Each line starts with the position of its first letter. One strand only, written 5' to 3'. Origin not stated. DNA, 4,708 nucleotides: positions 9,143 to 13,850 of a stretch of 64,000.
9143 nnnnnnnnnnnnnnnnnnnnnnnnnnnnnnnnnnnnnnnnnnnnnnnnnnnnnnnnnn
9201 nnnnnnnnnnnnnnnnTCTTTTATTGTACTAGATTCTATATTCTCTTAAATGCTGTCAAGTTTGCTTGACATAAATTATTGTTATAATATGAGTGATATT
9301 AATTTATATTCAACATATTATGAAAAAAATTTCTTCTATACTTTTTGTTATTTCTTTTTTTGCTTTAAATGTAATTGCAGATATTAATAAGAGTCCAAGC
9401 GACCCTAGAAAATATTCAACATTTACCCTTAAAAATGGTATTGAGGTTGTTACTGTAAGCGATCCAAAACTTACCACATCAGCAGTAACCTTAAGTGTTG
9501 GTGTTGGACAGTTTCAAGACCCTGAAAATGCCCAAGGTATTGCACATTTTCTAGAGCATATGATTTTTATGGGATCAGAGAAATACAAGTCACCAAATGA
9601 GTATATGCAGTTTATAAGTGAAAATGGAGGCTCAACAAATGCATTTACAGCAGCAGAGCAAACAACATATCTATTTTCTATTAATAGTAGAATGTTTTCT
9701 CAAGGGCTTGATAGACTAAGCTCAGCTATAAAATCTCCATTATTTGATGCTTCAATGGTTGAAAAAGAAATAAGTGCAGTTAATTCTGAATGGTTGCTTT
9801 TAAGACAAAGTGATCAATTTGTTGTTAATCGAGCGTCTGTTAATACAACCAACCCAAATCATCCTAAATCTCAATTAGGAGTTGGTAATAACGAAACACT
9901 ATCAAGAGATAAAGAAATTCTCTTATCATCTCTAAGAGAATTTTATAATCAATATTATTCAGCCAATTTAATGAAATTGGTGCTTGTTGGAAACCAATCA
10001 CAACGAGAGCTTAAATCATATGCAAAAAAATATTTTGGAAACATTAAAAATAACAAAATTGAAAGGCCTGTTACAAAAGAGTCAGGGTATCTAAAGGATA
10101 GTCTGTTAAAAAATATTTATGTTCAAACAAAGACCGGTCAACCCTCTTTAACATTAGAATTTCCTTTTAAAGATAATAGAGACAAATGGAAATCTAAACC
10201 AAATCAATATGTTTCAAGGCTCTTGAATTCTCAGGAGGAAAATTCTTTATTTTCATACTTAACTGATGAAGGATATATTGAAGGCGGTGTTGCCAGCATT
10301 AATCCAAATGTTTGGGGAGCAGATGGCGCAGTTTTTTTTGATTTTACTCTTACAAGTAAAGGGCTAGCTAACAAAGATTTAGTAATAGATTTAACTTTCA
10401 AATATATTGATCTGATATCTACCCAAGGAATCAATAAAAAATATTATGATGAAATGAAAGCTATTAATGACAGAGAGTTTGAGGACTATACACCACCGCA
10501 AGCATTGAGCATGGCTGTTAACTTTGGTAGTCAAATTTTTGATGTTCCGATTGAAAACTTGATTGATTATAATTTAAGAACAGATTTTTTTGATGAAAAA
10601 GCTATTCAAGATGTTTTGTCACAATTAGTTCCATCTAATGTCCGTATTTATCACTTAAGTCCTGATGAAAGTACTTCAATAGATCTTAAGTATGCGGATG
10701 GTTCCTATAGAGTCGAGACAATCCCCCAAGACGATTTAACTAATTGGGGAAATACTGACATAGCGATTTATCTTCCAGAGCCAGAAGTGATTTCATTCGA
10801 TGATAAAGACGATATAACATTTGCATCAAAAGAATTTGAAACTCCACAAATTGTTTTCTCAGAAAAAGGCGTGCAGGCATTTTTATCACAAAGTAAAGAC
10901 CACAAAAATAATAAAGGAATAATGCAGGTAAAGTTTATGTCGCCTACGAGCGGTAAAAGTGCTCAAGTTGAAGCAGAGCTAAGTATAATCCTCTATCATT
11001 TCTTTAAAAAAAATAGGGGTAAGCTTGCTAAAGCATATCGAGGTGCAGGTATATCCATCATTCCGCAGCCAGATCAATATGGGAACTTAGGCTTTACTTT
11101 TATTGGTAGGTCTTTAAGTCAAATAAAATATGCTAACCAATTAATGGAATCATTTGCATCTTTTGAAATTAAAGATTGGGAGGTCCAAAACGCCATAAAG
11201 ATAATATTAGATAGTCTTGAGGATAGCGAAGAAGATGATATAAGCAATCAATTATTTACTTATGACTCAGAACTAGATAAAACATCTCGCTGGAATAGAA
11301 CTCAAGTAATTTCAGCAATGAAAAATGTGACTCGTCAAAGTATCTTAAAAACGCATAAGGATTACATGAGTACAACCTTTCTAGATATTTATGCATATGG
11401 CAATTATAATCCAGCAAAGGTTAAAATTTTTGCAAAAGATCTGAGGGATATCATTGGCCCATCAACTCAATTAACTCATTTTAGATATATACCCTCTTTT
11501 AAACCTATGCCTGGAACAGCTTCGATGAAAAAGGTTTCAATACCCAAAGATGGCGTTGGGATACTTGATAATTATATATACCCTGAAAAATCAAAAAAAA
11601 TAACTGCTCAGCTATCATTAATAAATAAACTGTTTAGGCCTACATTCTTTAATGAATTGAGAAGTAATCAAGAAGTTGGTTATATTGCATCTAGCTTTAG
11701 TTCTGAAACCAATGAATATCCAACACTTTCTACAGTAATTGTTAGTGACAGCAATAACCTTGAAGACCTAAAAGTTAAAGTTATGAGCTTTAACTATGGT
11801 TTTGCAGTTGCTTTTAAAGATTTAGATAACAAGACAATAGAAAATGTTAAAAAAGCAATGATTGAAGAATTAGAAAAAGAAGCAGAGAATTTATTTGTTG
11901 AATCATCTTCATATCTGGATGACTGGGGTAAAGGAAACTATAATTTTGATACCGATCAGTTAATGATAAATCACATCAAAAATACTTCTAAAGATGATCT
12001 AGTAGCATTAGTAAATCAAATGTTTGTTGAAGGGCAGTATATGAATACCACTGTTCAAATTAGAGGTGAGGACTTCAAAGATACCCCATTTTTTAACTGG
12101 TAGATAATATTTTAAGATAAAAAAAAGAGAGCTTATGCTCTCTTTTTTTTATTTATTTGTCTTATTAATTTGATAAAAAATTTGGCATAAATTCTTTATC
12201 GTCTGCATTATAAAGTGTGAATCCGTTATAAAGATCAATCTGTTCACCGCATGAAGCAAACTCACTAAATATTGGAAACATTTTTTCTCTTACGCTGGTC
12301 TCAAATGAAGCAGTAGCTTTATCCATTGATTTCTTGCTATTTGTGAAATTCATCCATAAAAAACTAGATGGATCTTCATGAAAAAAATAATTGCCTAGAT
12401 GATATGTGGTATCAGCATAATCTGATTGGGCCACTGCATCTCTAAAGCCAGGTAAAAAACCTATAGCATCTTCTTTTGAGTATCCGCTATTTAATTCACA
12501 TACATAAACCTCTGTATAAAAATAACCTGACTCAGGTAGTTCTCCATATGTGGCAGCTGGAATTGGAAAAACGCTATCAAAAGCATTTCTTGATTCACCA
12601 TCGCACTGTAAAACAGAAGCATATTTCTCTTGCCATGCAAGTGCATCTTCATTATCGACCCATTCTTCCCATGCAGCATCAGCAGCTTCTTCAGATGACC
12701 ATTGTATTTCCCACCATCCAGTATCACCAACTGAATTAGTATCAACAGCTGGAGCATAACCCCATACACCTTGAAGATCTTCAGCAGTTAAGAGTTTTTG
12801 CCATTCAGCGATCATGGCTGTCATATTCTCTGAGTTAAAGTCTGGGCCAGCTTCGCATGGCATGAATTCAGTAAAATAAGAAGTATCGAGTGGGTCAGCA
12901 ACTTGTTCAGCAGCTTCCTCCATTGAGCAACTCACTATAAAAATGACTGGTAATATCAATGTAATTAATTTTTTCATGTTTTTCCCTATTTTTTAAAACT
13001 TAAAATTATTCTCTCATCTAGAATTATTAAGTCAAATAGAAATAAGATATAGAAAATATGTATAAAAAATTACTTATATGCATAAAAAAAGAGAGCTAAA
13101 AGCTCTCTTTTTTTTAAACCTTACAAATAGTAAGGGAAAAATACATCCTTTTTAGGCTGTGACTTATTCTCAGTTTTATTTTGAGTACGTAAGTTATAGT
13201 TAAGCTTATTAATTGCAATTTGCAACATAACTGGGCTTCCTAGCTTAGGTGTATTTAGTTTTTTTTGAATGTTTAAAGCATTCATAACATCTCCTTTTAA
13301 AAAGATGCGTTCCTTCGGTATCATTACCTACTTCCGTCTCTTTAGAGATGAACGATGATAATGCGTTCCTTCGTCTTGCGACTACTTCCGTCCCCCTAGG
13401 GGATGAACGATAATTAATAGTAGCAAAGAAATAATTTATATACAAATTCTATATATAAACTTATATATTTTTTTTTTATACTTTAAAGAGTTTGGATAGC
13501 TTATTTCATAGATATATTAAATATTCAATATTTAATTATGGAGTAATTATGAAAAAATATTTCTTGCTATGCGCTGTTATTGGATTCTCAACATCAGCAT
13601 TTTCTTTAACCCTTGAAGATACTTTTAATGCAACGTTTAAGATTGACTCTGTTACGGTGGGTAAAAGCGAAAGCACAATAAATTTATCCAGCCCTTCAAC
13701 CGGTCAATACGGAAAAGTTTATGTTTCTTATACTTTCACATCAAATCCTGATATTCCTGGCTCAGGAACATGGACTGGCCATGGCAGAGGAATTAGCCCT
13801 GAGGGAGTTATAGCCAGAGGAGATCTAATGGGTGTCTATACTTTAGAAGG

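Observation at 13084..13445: Tandem glutamine-riboswitch-like aptamers controlling a 54-aa basic ORF in a proteobacterial-looking genome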

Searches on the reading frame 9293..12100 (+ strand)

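Call 8: search_protein_families(library=pfam, proteins=[window:9293-12100:+], max_evalue=0.01)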
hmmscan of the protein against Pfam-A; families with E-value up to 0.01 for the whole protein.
window:9293-12100:+ (936 aa): 4 families
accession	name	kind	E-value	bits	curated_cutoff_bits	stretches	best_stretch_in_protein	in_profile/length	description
PF05193.26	Peptidase_M16_C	-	4.7e-33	115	23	2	213-390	6-179/181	Peptidase M16 inactive domain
PF00675.25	Peptidase_M16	-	1.6e-32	112.9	22.3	1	52-176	2-136/149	Insulinase (Peptidase family M16)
PF16187.10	Peptidase_M16_M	-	3.6e-18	66.1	29.7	1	403-673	8-282/284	Middle or third domain of peptidase_M16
PF22456.1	PqqF-like_C_4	-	3e-14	53.4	27.5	1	776-873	1-98/100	PQQ synthase PqqF-like, C-terminal lobe domain 4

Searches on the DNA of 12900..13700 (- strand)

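Call 65: search_rna_families(source=window, start=12900, end=13700, threshold=evalue, max_evalue=10)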
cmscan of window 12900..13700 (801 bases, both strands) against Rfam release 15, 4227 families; matches with E-value up to 10: 25.
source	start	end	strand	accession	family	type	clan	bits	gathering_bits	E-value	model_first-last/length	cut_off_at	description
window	13304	13356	-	RF01739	Glutamine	Cis-reg; riboswitch;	-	64.3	35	7.7e-14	1-53/53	no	Glutamine riboswitch aptamer (glnA leader)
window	13360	13411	-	RF01739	Glutamine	Cis-reg; riboswitch;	-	64.1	35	8.8e-14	1-53/53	no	Glutamine riboswitch aptamer (glnA leader)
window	13084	13152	+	RF02420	Bp1_162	Gene; sRNA;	-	27.7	50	0.018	1-100/100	no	Burkholderia sRNA Bp1_Cand612_SIPHT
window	13058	13120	+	RF02029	sraA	Gene; sRNA;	-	25.3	56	0.17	1-95/95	no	sraA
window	13086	13183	-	RF01770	rimP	Cis-reg; leader;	-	21.7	47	0.59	1-102/102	no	Gammaprotebacteria rimP leader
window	13112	13182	+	RF00172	CAESAR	Cis-reg;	-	20.2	45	0.57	1-80/80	no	ctgf/hcs24 CAESAR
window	13084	13168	+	RF02397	sau-5971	Gene; sRNA;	-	19.5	90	0.82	1-96/96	no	Staphylococcus sRNA sau-5971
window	13082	13181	+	RF00616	LhrC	Gene; sRNA;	CL00114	19.4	110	3.4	1-111/111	no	Listeria LhrC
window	13079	13117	-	RF00638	MIR159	Gene; miRNA;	-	18.8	74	0.11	1-196/196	no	MIR159 microRNA precursor family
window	13058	13118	+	RF02366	Yfr19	Gene; sRNA;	-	18.8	70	5.8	1-82/82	no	Cyanobacterial functional RNA 19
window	13081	13119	+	RF00638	MIR159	Gene; miRNA;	-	18.3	74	0.15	1-196/196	no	MIR159 microRNA precursor family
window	13079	13120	-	RF03880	mir-1684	Gene; miRNA;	-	18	60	1.2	1-87/87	no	mir-1684 microRNA precursor family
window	13084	13114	-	RF03483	MIR319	Gene; miRNA;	-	17.5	54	1.1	1-92/92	no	MIR319 microRNA precursor family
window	13083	13192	-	RF02653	StyR-143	Gene; sRNA;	-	17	176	0.71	1-144/144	no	Salmonella enterica Typhi npcRNA 143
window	13087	13115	+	RF04343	Plastid-psbA-2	Cis-reg;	CL00153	16.6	55.8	4.2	1-60/60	no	Plastid-psbA-2 3UTR RNA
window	13373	13412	-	RF01704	Glutamine-II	Cis-reg; riboswitch;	-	14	33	1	1-60/60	no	Glutamine-II riboswitch aptamer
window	13335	13357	-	RF01704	Glutamine-II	Cis-reg; riboswitch;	-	12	33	3.6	1-60/60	no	Glutamine-II riboswitch aptamer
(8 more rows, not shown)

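Call 94: search_dna_similar(query=window:13283-13411:-, collection=phages, mode=distant, max_evalue=0.001, max_rows=25)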
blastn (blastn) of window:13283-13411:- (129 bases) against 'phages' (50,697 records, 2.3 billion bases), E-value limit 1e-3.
No match.

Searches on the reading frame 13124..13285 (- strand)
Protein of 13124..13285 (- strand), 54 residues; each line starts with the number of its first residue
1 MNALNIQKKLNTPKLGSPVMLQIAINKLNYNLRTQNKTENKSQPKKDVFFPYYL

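Call 8: search_protein_families(library=pfam, proteins=[window:13124-13285:-], max_evalue=0.01)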
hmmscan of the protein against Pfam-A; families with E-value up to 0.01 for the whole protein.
seq(54 aa): 0 families

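Call 11: find_homologous_proteins(query=window:13124-13285:-, max_evalue=1)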
Query seq(54 aa) (54 aa): 100 proteins with E <= 1 among 100 candidates.
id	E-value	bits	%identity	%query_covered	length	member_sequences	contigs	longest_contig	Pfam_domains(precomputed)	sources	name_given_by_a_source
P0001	4.8e-27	109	98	100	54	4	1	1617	-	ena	-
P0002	5.4e-27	109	98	100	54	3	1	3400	-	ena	-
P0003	8.7e-27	108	98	100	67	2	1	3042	-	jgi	jgi:hypothetical protein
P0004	1.1e-26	108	98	100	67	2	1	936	-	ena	-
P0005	1.3e-26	107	96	100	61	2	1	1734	-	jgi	jgi:hypothetical protein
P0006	5.5e-26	106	94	100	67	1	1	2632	-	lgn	-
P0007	1.3e-25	104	94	100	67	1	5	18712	-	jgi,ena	-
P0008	1.3e-25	104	94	100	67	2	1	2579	-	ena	-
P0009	1.4e-25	104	94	100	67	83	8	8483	-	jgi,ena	-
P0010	1.6e-25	104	93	100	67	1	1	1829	-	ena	-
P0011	1.6e-25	104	93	100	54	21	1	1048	-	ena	-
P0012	3.0e-25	103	93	100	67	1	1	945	-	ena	-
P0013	3.1e-25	103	93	100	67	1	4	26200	-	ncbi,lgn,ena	-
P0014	3.1e-25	103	93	100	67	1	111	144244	-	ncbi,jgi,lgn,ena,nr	ncbi:hypothetical protein N9D41_01470 [Gammaproteobacteria bacterium]|jgi:hypothetical protein|nr:hy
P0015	3.2e-25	103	93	100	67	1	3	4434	-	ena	-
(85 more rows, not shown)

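Call 30: search_protein_representatives(alignment_id=A1)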
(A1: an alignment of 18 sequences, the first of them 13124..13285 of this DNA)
Query: 18 sequences, 54 profile positions. Proteins with E-value up to 0.001 (for the whole library): 8; up to 1e-10: 7; up to 1e-30: 1. The best 8 are listed.
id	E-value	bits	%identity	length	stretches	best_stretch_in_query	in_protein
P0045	6.4e-33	128.8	-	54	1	1-54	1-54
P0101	2.6e-27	110.8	-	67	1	1-54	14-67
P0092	6.4e-22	93.5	-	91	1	8-50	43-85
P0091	4.2e-20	87.7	-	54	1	1-41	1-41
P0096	7.2e-20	87.0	-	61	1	11-54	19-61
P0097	2.0e-18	82.4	-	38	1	1-38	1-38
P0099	1.1e-13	67.2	-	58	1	26-54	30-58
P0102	1.1e-04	38.4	-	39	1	32-54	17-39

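Call 61: predict_structure(alignment_id=A1)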
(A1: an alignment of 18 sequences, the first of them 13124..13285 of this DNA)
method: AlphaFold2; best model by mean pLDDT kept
length: 54 residues; sequences in the alignment: 18
mean_pLDDT: 70.3   pTM: 0.36
mean pLDDT of the five models: 70.3, 68.3, 67.6, 67.5, 63.5
residues with pLDDT >= 90: 1; 70-90: 21; 50-70: 31; < 50: 1
segments of 3 or more residues with pLDDT < 50: none
pLDDT, mean of each block of 10 residues (from residue 1): 65 73 88 72 59 55
secondary structure, 60 per line:
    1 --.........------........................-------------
elements in order: H3-11 H18-41

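Call 71: search_solved_structures(query=A5, max_evalue=10)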
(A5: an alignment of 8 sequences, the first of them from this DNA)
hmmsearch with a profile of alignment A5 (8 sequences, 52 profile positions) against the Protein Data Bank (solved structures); distinct sequences matched with E-value up to 10: 4.
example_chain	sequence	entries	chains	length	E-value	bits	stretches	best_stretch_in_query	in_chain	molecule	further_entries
1hv2_A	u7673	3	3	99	0.79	13.3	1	10-40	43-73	ELONGIN C | ELOC_HUMAN | Elongin-C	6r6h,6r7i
5zb2_B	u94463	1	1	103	0.84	13.2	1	10-40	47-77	Elongin-C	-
2rml_A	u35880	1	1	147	1.4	12.5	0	12-35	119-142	Copper-transporting P-type ATPase copA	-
1p6t_A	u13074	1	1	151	1.4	12.5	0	12-35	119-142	Potential copper-transporting ATPase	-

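Call 72: search_protein_families(library=ncbifam, proteins=[window:13124-13285:-], max_evalue=0.1)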
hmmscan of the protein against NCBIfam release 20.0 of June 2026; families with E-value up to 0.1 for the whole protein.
seq(54 aa): 0 families
